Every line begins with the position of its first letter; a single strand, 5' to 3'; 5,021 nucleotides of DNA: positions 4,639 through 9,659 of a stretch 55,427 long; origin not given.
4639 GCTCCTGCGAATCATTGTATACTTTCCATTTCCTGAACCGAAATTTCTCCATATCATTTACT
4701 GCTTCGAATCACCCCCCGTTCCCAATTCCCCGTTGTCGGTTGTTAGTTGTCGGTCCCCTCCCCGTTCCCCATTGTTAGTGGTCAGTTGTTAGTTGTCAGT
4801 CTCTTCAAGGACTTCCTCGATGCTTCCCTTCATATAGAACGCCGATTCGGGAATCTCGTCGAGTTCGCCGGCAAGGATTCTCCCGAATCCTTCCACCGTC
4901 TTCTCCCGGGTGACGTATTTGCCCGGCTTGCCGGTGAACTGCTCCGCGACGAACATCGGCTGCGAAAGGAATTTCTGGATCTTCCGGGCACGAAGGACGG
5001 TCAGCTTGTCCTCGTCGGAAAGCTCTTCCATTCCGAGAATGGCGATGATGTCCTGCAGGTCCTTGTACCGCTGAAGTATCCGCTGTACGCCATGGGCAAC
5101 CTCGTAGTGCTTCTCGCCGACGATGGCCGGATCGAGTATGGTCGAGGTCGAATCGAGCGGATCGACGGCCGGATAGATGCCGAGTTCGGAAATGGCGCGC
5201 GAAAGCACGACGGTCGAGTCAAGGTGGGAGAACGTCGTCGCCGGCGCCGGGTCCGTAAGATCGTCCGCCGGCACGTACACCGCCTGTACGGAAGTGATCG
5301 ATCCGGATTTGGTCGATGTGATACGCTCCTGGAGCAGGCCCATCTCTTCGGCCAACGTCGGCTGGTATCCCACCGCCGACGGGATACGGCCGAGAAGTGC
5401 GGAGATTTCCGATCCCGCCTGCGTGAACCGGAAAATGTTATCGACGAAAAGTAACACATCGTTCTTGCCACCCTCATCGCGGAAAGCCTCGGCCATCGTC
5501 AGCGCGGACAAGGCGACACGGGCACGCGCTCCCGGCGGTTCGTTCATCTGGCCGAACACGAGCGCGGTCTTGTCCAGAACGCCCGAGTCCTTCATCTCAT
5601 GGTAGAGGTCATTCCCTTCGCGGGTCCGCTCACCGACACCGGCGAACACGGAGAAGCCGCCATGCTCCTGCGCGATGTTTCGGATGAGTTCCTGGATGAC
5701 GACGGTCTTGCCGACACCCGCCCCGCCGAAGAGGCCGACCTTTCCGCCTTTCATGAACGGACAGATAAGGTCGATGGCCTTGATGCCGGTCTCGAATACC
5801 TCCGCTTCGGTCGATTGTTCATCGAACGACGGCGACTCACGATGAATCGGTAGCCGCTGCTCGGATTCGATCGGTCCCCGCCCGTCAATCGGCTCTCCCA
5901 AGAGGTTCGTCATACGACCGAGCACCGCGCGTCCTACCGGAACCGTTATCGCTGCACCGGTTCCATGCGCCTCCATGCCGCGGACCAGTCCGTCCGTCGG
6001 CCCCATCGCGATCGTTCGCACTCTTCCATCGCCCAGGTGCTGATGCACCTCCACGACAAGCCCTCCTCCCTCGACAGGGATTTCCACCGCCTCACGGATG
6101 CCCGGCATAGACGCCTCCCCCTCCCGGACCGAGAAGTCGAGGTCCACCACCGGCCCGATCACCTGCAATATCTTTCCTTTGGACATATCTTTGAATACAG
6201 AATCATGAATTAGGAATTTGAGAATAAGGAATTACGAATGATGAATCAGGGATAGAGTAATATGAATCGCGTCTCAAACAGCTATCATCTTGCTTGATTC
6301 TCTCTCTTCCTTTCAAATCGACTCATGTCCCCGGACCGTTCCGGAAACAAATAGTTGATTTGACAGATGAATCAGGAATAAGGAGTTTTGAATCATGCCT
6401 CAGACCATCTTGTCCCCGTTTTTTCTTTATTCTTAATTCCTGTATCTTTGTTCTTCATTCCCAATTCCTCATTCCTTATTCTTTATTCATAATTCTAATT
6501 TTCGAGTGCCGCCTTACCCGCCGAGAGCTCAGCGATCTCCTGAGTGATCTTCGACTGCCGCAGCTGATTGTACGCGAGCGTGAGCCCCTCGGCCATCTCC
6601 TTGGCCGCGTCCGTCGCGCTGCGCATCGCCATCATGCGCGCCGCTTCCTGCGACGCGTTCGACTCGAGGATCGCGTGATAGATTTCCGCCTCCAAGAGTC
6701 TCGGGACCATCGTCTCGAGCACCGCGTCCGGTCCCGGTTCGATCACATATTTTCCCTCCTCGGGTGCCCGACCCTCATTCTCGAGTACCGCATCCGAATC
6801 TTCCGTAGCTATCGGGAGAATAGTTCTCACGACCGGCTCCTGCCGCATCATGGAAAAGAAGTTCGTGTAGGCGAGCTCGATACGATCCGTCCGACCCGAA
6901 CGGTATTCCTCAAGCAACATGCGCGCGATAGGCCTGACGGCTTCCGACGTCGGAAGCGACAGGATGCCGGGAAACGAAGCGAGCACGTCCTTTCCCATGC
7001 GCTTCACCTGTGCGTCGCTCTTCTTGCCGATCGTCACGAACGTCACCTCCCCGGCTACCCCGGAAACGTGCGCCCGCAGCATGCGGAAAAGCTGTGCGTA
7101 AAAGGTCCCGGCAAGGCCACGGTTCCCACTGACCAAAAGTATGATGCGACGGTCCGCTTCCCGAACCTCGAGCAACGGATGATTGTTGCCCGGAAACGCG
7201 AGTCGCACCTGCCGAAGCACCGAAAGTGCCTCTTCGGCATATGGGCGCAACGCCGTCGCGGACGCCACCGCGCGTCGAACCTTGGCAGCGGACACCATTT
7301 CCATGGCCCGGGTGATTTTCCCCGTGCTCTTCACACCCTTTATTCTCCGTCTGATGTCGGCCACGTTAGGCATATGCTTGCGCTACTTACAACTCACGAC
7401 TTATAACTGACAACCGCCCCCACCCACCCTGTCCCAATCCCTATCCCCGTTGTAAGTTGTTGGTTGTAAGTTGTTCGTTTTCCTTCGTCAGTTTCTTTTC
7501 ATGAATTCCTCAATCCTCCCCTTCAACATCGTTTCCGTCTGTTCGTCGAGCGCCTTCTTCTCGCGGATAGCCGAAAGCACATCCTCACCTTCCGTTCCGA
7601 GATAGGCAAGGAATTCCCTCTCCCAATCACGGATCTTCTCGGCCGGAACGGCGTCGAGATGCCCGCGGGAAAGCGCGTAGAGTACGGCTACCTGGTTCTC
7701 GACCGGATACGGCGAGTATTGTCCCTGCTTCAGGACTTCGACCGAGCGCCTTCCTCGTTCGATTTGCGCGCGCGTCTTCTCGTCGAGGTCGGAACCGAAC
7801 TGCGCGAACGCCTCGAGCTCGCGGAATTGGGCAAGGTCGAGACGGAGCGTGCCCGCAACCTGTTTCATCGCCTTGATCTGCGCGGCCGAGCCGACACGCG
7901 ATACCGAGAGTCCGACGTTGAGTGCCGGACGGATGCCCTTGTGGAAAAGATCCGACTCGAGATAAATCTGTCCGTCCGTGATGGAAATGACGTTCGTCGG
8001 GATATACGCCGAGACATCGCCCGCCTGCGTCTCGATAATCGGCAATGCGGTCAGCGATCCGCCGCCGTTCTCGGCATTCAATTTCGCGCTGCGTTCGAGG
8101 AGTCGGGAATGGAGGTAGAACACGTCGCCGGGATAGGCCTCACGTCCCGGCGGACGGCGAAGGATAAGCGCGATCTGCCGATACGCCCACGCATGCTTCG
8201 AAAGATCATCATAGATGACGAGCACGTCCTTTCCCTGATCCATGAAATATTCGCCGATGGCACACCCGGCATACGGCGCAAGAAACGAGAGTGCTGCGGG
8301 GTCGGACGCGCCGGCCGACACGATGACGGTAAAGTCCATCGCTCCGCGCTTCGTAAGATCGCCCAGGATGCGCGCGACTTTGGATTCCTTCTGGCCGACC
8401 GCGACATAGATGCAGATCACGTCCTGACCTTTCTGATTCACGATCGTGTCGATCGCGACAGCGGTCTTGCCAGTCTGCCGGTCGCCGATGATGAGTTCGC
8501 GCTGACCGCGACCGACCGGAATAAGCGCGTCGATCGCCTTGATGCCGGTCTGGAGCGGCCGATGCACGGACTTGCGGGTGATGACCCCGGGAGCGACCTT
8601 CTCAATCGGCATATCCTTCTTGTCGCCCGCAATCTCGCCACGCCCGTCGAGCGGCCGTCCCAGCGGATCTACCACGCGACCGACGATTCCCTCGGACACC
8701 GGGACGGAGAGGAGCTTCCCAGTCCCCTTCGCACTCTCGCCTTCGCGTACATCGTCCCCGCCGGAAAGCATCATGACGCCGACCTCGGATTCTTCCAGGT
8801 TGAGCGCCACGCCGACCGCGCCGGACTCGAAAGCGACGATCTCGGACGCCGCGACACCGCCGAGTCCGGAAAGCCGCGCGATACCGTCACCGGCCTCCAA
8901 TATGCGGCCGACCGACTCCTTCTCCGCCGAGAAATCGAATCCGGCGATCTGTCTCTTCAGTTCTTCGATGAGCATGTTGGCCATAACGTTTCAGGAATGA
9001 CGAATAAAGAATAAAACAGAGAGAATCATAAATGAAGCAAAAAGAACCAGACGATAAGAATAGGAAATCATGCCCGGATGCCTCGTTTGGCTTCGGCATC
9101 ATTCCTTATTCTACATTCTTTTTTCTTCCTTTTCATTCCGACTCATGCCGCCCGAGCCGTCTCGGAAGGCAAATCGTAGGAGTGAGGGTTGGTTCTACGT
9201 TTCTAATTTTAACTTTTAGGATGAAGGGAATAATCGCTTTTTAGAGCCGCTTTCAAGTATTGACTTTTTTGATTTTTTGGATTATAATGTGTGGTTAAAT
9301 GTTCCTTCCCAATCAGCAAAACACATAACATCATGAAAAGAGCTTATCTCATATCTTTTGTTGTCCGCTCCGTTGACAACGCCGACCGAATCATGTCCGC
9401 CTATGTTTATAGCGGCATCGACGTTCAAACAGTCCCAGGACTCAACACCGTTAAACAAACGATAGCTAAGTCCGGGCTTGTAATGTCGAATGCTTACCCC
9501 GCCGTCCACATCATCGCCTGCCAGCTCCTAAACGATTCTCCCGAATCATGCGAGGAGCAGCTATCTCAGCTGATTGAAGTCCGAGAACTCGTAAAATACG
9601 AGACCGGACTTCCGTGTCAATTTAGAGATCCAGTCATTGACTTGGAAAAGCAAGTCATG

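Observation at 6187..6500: Stop-to-start spacers built from locus-specific word repeats arranged as inverted arms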

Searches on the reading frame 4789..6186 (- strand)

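Call 7: search_protein_families(library=pfam, proteins=[window:4789-6186:-])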
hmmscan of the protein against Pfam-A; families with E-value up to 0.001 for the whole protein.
window:4789-6186:- (465 aa): 3 families
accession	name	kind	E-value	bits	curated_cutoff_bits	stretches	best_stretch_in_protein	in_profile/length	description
PF00006.31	ATP-synt_ab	-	8.3e-72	241.7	29.5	1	134-348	1-213/213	ATP synthase alpha/beta family, nucleotide-binding domain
PF22919.1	ATP-synt_VA_C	-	2.3e-16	60.1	24.7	1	354-424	6-78/101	C-terminal domain of V and A type ATP synthase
PF02874.29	ATP-synt_ab_N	-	9e-16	58.6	20.9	1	6-77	1-69/69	ATP synthase alpha/beta family, beta-barrel domain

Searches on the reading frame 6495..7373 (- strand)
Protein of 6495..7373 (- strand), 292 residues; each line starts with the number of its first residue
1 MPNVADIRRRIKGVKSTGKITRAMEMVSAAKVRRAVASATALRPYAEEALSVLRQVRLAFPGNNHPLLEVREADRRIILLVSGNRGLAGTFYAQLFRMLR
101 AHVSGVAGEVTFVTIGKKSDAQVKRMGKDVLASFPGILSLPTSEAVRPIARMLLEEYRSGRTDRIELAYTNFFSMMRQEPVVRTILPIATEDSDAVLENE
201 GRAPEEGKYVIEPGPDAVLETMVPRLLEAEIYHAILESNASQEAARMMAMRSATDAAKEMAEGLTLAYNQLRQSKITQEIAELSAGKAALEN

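Call 7: search_protein_families(library=pfam, proteins=[window:6495-7373:-])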
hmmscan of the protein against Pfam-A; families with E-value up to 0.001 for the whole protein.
window:6495-7373:- (292 aa): 1 family
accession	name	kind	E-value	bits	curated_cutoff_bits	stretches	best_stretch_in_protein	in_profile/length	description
PF00231.24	ATP-synt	-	1.8e-80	271.2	39.9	1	4-290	2-285/285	ATP synthase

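Call 13: find_encoding_contigs(protein=window:6495-7373:-, flank=10000, max_places=10)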
Protein window:6495-7373:- (292 aa): 16 contigs read that carry it; 10 places shown.
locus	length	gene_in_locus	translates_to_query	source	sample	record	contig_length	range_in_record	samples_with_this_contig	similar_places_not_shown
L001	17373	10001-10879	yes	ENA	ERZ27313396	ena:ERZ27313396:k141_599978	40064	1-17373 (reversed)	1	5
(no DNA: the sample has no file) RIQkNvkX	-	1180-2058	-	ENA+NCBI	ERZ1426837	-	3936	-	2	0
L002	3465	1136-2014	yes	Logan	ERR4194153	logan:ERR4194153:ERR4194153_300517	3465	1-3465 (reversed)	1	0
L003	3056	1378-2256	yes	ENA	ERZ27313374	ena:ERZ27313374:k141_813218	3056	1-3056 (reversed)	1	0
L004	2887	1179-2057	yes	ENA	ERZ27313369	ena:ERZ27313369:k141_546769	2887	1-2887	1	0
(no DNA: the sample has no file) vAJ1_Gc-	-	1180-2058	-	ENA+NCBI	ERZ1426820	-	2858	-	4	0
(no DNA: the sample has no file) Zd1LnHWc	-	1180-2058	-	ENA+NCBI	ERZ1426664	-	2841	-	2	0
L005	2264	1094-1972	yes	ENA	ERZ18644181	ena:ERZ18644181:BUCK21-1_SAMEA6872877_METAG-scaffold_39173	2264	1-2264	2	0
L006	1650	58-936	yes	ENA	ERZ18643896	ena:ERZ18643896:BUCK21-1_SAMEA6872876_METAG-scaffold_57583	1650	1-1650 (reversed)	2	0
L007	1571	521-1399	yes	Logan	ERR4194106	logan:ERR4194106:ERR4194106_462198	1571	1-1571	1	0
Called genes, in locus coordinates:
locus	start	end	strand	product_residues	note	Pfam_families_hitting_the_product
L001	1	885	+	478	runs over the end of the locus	PF00133:tRNA-synt_1 (weak), PF01406:tRNA-synt_1e (faint), PF09334:tRNA-synt_1g, PF00133:tRNA-synt_1 (weak), PF19303:Anticodon_3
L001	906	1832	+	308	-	PF03547:Mem_trans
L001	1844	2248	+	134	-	PF01042:Ribonuc_L-PSP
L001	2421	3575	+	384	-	PF07690:MFS_1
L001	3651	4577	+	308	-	PF01026:TatD_DNase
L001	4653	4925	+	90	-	-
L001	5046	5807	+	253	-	PF00119:ATP-synt_A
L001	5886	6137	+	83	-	PF00137:ATP-synt_C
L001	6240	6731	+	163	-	PF00430:ATP-synt_B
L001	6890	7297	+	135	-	PF00213:OSCP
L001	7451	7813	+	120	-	-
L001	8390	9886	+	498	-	PF02874:ATP-synt_ab_N, PF00006:ATP-synt_ab, PF00306:ATP-synt_ab_C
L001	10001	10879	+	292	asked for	PF00231:ATP-synt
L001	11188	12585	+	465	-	PF02874:ATP-synt_ab_N, PF00006:ATP-synt_ab, PF22919:ATP-synt_VA_C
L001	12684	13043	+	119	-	PF05635:23S_rRNA_IVP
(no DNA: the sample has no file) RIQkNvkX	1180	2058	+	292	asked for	PF00231:ATP-synt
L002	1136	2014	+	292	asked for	PF00231:ATP-synt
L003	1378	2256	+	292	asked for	PF00231:ATP-synt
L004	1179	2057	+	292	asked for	PF00231:ATP-synt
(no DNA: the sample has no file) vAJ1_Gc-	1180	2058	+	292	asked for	PF00231:ATP-synt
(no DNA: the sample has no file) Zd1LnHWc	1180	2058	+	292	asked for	PF00231:ATP-synt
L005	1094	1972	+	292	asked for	PF00231:ATP-synt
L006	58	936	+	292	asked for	PF00231:ATP-synt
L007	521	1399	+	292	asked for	PF00231:ATP-synt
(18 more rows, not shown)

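Call 14: find_related_loci(query=window:6495-7373:-, collection=genome_contigs, flank=10000)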
Query window:6495-7373:- (292 aa) in genome_contigs; peptide patterns used: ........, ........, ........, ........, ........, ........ (x = any residue, [..] = any of these).
600 stretches matched a pattern (row limit reached: there are more); 586 encode a relative of the query (tblastn E <= 1e-3); the best 80 are kept; 80 distinct loci.
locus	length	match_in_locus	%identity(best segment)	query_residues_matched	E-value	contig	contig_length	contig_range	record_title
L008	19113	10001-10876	99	1-292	0e+0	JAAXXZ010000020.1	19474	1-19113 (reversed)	MAG: Candidatus Moraniibacteriota bacterium isolate W9_Combined_metabat2_155 W9_Combined_metabat2_155_NODE_1504, whole g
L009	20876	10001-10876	86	1-292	5e-166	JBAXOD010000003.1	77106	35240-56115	MAG: Candidatus Moraniibacteriota bacterium isolate ELA496 MAG496_3, whole genome shotgun sequence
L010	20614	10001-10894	53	1-292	5e-100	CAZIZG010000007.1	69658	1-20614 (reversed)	MAG TPA_asm: uncultured Bdellovibrionales bacterium isolate SRP135725_co1_205 genome assembly, contig: NODE_268_length_6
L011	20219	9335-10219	54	1-291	8e-99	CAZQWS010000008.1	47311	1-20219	MAG TPA_asm: uncultured Bdellovibrionales bacterium isolate binchicken_co105_454 genome assembly, contig: NODE_856_lengt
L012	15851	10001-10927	51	1-292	1e-97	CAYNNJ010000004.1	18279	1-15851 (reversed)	MAG TPA_asm: uncultured Bdellovibrionales bacterium isolate SRP189682_co2_170 genome assembly, contig: NODE_4724_length_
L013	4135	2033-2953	51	1-290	1e-97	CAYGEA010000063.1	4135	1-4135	MAG TPA_asm: uncultured Bdellovibrionales bacterium isolate ERP113451_co1_285 genome assembly, contig: NODE_32157_length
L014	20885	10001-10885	52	1-290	3e-94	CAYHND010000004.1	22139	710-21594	MAG TPA_asm: uncultured Bdellovibrionales bacterium isolate ERP119705_co13_526 genome assembly, contig: NODE_2905_length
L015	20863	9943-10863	52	1-292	5e-94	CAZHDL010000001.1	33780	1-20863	MAG TPA_asm: uncultured Bdellovibrionales bacterium isolate SRP219642_co10_72 genome assembly, contig: NODE_1035_length_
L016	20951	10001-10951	49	3-292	4e-92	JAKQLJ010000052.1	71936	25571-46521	MAG: bacterium isolate USDV_maxbin.175 k141_1215273, whole genome shotgun sequence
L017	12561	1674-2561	51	1-290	4e-91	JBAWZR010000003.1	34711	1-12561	MAG: Candidatus Moraniibacteriota bacterium isolate ELA120 MAG120_3, whole genome shotgun sequence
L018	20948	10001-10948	49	3-291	7e-89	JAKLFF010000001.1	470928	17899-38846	MAG: Patescibacteria group bacterium isolate RA.bin150 RA.bin150_1, whole genome shotgun sequence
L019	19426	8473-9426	46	1-291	4e-88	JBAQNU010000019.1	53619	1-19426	MAG: Candidatus Moraniibacteriota bacterium isolate MFD12002_ilm_asm_bin39 k127_27886, whole genome shotgun sequence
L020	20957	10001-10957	45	1-292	9e-88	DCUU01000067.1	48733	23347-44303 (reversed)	MAG TPA_asm: Candidatus Moranbacteria bacterium UBA2206 UBA2206_contig_13140, whole genome shotgun sequence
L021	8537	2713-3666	43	1-291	4e-87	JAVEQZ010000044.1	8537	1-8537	MAG: Candidatus Moraniibacteriota bacterium isolate BF_dRep_41 NODE_27746_length_8537_cov_61.004281_Biofilm4, whole geno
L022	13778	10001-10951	45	1-290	7e-87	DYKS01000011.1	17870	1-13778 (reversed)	MAG TPA_asm: Candidatus Elulimicrobium sp. isolate SulCav_AS07-7_35_57 SulCav_AS07_7_3138_length_17870_cov_32_709009, wh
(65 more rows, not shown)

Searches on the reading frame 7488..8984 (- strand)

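Call 7: search_protein_families(library=pfam, proteins=[window:7488-8984:-])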
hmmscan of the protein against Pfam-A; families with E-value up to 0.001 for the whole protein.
window:7488-8984:- (498 aa): 4 families
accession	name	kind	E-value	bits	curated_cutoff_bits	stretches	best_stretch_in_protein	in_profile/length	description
PF00006.31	ATP-synt_ab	-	3.4e-82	275.7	29.5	1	147-362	1-213/213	ATP synthase alpha/beta family, nucleotide-binding domain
PF00306.32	ATP-synt_ab_C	-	5.7e-49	166.1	27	1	369-494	1-126/126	ATP synthase alpha/beta chain, C terminal domain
PF02874.29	ATP-synt_ab_N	-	4.3e-10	40.4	20.9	1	24-89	4-69/69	ATP synthase alpha/beta family, beta-barrel domain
PF06745.19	ATPase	-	0.0006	19.7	26.6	0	145-204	2-64/231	KaiC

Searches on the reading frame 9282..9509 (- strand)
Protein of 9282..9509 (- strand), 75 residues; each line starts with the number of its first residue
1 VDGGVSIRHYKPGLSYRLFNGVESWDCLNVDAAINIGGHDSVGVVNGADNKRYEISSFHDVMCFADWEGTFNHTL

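Call 7: search_protein_families(library=pfam, proteins=[window:9282-9509:-])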
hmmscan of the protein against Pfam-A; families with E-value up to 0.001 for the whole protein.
window:9282-9509:- (75 aa): 0 families

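Call 78: search_protein_families(library=pfam, proteins=[window:9282-9509:-], max_evalue=5)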
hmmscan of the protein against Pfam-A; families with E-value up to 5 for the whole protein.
window:9282-9509:- (75 aa): 0 families
